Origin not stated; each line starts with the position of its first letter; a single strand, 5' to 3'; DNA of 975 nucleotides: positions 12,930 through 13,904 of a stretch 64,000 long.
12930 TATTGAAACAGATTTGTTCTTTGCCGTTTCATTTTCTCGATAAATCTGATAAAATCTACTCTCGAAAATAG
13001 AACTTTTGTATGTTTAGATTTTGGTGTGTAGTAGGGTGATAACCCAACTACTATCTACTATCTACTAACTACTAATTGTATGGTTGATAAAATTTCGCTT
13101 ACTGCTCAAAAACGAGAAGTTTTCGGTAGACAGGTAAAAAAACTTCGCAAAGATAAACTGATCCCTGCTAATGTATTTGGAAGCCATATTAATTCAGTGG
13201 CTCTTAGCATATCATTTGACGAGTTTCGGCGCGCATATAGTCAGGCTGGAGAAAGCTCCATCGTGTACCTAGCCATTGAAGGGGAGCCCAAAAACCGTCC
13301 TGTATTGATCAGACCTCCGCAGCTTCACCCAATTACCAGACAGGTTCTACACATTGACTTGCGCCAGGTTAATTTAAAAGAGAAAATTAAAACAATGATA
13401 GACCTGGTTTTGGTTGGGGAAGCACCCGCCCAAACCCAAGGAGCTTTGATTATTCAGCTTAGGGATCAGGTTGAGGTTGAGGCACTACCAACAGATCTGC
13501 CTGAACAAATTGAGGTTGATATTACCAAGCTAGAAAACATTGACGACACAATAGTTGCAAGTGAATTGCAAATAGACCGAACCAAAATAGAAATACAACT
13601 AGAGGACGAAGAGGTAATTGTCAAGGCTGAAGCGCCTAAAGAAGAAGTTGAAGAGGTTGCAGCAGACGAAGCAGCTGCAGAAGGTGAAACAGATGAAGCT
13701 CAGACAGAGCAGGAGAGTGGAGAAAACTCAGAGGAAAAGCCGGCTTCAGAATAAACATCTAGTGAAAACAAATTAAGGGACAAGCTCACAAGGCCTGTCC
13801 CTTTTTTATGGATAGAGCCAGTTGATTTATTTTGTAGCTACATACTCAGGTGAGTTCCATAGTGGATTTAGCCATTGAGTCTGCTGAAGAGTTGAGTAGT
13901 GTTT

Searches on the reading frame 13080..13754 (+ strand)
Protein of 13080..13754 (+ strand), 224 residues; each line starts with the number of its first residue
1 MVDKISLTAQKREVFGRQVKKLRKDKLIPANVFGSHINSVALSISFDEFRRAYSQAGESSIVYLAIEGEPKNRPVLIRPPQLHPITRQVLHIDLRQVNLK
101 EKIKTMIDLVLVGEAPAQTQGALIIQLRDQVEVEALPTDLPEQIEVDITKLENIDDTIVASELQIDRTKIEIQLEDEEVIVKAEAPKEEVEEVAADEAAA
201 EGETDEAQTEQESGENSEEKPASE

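Call 52: search_protein_families(library=pfam, proteins=[window:13080-13754:+])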
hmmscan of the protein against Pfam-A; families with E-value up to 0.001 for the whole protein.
window:13080-13754:+ (224 aa): 2 families
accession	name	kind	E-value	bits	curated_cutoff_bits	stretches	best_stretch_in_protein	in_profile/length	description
PF01386.24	Ribosomal_L25p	-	1e-17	64.8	23.6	1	7-94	1-82/82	Ribosomal L25p family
PF14693.11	Ribosomal_TL5_C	-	8.9e-16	58.5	27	1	102-187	1-84/84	Ribosomal protein TL5, C-terminal domain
